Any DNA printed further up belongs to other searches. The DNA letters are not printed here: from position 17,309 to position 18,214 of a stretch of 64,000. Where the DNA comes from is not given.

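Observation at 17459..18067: Standalone class III nucleotidyl cyclase domain without sensor or effector partner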

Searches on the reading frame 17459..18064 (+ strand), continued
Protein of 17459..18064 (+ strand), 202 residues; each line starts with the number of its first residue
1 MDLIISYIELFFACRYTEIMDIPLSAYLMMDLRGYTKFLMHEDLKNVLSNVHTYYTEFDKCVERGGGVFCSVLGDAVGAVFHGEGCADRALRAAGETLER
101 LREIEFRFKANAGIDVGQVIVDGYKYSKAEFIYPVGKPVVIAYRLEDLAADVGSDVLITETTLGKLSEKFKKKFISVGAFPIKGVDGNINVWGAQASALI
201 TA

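Call 27: find_encoding_contigs(protein=P0009, flank=8000, max_places=3)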
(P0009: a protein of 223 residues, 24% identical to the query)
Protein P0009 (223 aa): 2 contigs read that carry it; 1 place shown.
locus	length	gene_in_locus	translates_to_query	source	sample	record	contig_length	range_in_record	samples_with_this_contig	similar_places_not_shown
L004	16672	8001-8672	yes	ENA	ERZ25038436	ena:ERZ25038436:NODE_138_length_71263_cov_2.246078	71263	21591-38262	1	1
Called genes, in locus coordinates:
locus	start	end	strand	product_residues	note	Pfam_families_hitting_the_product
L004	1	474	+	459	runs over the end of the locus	PF00171:Aldedh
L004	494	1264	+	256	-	-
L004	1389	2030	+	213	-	-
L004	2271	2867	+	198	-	PF00561:Abhydrolase_1 (weak), PF06821:Ser_hydrolase, PF10230:LIDHydrolase (weak), PF12146:Hydrolase_4 (faint)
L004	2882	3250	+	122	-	PF00293:NUDIX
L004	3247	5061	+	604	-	PF04203:Sortase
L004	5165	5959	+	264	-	-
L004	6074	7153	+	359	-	PF02073:Peptidase_M29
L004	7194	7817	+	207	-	-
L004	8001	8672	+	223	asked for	-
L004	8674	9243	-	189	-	PF15731:MqsA_antitoxin (faint), PF01381:HTH_3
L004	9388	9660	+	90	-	-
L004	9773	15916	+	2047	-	PF24517:CBM96, PF19077:Big_13 (faint), PF09136:Glucodextran_B (faint), PF13860:FlgD_ig (faint), PF17936:Big_6 (faint), PF01551:Peptidase_M23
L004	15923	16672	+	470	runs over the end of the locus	-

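Call 28: find_encoding_contigs(protein=P0036, flank=8000, max_places=3)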
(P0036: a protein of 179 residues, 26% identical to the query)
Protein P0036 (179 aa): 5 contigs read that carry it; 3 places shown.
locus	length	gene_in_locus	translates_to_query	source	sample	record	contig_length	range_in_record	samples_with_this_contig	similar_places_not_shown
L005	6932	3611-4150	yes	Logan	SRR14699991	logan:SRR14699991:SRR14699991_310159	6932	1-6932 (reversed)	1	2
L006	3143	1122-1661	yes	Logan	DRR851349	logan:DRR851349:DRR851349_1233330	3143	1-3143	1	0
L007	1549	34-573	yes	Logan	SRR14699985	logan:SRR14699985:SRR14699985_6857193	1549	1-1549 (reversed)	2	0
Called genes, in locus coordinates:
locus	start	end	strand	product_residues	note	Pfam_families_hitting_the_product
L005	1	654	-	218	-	?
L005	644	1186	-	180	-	PF01931:NTPase_I-T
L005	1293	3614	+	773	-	PF00133:tRNA-synt_1, PF09334:tRNA-synt_1g (weak), PF13603:tRNA-synt_1_2 (weak), PF08264:Anticodon_1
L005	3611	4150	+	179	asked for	PF00211:Guanylate_cyc (weak)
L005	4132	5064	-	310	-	PF00892:EamA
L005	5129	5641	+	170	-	PF07719:TPR_2 (faint)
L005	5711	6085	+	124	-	PF05635:23S_rRNA_IVP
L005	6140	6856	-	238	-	PF01386:Ribosomal_L25p, PF14693:Ribosomal_TL5_C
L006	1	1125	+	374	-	?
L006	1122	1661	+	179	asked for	PF00211:Guanylate_cyc (weak)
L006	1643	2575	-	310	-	PF00892:EamA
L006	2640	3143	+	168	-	?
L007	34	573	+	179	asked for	PF00211:Guanylate_cyc (weak)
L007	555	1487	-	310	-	PF00892:EamA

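Call 46: search_solved_structures(query=P0153, max_evalue=0.001, show_alignments=2)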
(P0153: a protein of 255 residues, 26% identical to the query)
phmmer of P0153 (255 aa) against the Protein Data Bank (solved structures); distinct sequences matched with E-value up to 0.001: 55.
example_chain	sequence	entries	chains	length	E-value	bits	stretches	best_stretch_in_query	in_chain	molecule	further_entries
6fht_A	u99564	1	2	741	8.5e-32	113.9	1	41-224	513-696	Bacteriophytochrome,Adenylate cyclase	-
2w01_A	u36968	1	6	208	9.5e-31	110.5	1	64-224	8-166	ADENYLATE CYCLASE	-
5x4t_A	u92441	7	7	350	3.9e-22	82.3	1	44-252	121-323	Photoactivated adenylyl cyclase | Family 3 adenylate cyclase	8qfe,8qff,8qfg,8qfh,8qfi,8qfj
9f1z_A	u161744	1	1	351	4e-22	82.2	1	44-252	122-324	Family 3 adenylate cyclase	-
5x4u_A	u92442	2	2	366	4.4e-22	82.1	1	44-252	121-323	Photoactivated adenylyl cyclase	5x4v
4yus_A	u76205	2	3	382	4.9e-22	82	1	44-252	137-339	Family 3 adenylate cyclase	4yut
9f1w_A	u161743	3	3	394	5.2e-22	81.9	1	44-252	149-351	Family 3 adenylate cyclase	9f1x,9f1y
1wc1_A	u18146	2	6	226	5.5e-20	75.2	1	64-228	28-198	ADENYLATE CYCLASE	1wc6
3r5g_A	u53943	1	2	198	6e-20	75.1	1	65-252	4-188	CyaB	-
1wc0_A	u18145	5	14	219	7.8e-20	74.7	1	67-228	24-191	ADENYLATE CYCLASE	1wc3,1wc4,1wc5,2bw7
6sir_A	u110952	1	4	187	2.4e-18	69.9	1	67-231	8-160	Nucleotide cyclase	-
5oyh_A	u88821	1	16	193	2.9e-18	69.6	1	67-231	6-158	Nucleotide cyclase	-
6ao9_A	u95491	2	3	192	1e-17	67.8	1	67-225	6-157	Bacterio-rhodopsin/guanylyl cyclase 1 fusion protein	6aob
6aoa_A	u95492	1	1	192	1e-17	67.8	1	67-225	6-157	Bacterio-rhodopsin/guanylyl cyclase 1 fusion protein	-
9u3p_A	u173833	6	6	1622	1.8e-16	63.7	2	67-215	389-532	Adenylate cyclase type 9,Protein M2-1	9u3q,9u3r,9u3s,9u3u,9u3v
7r65_A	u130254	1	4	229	1.8e-06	30.9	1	67-209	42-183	Adenylate/guanylate cyclase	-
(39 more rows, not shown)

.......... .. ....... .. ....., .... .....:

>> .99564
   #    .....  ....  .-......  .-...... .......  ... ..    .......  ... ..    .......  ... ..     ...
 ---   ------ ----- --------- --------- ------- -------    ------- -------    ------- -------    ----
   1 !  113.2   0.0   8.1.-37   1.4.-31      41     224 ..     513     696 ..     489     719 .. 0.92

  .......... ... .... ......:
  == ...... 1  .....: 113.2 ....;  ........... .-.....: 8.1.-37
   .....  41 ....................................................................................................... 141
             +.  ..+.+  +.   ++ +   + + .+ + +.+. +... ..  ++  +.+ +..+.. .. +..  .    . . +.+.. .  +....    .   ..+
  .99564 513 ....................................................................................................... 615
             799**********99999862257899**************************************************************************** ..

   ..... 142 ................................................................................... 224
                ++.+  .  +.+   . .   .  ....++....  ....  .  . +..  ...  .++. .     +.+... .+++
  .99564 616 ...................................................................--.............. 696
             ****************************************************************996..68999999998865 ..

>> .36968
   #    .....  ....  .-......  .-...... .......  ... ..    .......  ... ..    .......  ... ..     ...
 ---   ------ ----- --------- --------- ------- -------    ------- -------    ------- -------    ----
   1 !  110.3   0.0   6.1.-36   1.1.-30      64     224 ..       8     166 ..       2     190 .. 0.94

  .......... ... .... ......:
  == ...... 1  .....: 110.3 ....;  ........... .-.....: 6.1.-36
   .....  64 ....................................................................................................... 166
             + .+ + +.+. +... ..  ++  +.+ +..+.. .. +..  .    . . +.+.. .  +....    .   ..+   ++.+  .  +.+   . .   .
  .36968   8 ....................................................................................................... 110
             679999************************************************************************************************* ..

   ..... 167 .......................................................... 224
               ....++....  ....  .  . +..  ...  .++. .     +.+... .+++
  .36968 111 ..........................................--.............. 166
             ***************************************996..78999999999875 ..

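Call 50: find_encoding_contigs(protein=P0002, flank=8000, max_places=3)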
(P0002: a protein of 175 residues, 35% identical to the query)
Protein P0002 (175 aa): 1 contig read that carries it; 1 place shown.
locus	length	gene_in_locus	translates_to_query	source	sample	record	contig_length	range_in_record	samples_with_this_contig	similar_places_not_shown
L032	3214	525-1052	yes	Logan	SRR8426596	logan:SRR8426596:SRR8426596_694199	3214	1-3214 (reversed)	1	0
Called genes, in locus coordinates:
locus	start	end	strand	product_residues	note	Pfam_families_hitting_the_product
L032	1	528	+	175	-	?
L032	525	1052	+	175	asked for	-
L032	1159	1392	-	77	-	PF09439:SRPRB (weak), PF13521:AAA_28 (weak)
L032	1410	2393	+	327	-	PF01368:DHH, PF02272:DHHA1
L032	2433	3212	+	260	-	?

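Call 51: find_encoding_contigs(protein=P0003, flank=8000, max_places=3)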
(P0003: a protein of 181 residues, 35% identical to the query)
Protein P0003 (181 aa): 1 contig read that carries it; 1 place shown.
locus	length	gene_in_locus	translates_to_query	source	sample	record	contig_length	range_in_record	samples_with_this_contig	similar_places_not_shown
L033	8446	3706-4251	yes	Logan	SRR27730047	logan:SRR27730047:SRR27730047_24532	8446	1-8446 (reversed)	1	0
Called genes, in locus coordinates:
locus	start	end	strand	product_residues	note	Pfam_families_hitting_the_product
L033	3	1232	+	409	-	?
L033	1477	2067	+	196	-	PF01467:CTP_transf_like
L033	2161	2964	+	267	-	PF02540:NAD_synthase, PF01978:TrmB (faint)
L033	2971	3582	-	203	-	-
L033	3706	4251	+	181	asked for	-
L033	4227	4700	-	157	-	PF00334:NDK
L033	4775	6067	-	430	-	PF00675:Peptidase_M16, PF05193:Peptidase_M16_C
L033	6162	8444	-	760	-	?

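Call 57: predict_structure(alignment_id=A3)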
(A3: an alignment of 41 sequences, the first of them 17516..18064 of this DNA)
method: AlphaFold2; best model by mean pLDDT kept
length: 183 residues; sequences in the alignment: 41
mean_pLDDT: 96.5   pTM: 0.91
mean pLDDT of the five models: 96.5, 96.5, 96.4, 96.3, 96.1
residues with pLDDT >= 90: 175; 70-90: 7; 50-70: 1; < 50: 0
segments of 3 or more residues with pLDDT < 50: none
pLDDT, mean of each block of 10 residues (from residue 1): 93 96 96 97 97 90 98 99 97 98 94 95 98 98 98 98 96 98 93
secondary structure, 60 per line:
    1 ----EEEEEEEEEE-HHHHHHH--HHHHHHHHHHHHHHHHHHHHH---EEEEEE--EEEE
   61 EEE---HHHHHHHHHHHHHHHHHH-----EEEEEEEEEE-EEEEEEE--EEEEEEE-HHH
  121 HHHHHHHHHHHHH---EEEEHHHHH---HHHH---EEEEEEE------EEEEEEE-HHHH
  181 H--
elements in order: E5-14 H16-22 H25-45 E49-54 E57-63 H67-84 E90-99 E101-107 E110-116 H118-133 E137-140 H141-145 H149-152 E156-162 E169-175 H177-181
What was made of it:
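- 17516..18067 (+): Most likely coding sequence, 183 aa plus stop. It is a single class III cyclase homology domain. AlphaFold pLDDT is 96.5 over residues 1-183 (call 57).
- On Class III nucleotidyl cyclase (cyclase homology domain, Pfam PF00211): AlphaFold pLDDT 96.5 (call 57).
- Fold: AlphaFold pLDDT 96.5 (call 57).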

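Call 59: fold_search(model_id=the predicted structure, library=pdb)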
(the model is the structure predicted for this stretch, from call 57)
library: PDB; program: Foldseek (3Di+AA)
matches with E <= 10: 901; with E <= 0.001: 193
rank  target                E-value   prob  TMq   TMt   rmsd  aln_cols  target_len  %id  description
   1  4yut_A                1.3e-14  1.00  0.84  0.45   3.1       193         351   21  Crystal structure of photoactivated adenylyl cyclase of a cyanobacteriaOscillatoria acuminata in orthorhombic form (released 2016-06-01)
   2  8qfi                  2.3e-14  1.00  0.85  0.48   2.1       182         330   21  Room temperature crystal structure of the Photoactivated Adenylate Cyclase OaPAC after blue light excitation at 1.8 us d (released 2023-11-01)
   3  9f1w                  3.0e-14  1.00  0.80  0.44   5.6       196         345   21  SFX room temperature structure of Oscillatoria acuminata adenylyate cyclase. (released 2025-02-26)
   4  8qfg                  4.3e-14  1.00  0.85  0.49   2.1       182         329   21  Cryogenic crystal structure of the Photoactivated Adenylate Cyclase OaPAC after 5 seconds of blue light illumination (released 2023-11-01)
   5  4yus                  5.5e-14  1.00  0.86  0.46   2.7       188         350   21  Crystal structure of photoactivated adenylyl cyclase of a cyanobacteriaOscillatoria acuminata in hexagonal form (released 2016-06-01)
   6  5mbg                  6.6e-14  1.00  0.79  0.75   3.1       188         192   18  Structure of a bacterial light-regulated adenylyl cyclase (released 2017-04-05)
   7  3r5g_B                1.0e-13  1.00  0.80  0.75   2.6       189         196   19  Crystal structure of the adenylyl cyclase CyaB from P. aeruginosa (released 2012-01-11)
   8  9f1y                  1.1e-13  1.00  0.80  0.44   6.6       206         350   20  Crystal structure of Oscillatoria acuminata adenylyate cyclase at 100K (released 2025-02-26)
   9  1wc1_A                1.1e-13  1.00  0.72  0.68   4.2       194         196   18  Soluble adenylyl cyclase CyaC from S. platensis in complex with Rp- ATPalphaS (released 2004-12-20)
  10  9f1x                  1.1e-13  1.00  0.80  0.44   6.6       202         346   21  SSX room temperature structure of Oscillatoria acuminata adenylyate cyclase. (released 2025-02-26)
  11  9f1z                  1.2e-13  1.00  0.81  0.44   6.5       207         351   20  Crystal structure of adenylyate cyclase variant Y6W (released 2025-02-26)
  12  5m2a_A                1.6e-13  1.00  0.83  0.45   2.7       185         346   19  Structure of a bacterial light-regulated adenylyl cylcase (released 2017-04-05)
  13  3r5g_A                1.8e-13  1.00  0.78  0.74   3.5       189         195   20  Crystal structure of the adenylyl cyclase CyaB from P. aeruginosa (released 2012-01-11)
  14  1wc1_C                1.8e-13  1.00  0.73  0.70   4.2       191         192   18  Soluble adenylyl cyclase CyaC from S. platensis in complex with Rp- ATPalphaS (released 2004-12-20)
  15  1wc1_B                2.1e-13  1.00  0.73  0.69   4.2       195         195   17  Soluble adenylyl cyclase CyaC from S. platensis in complex with Rp- ATPalphaS (released 2004-12-20)
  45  7r65_A                7.1e-12  1.00  0.74  0.61   4.1       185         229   21  Crystal structure of a bacterial cyclic UMP synthase from Burkholderia cepacia LK29 (released 2021-10-13)
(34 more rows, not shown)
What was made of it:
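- On Class III nucleotidyl cyclase (cyclase homology domain, Pfam PF00211): Foldseek 1e-14, TM 0.84-0.86 to OaPAC (call 59).
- Foldseek gives 1e-14 to OaPAC (call 59).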
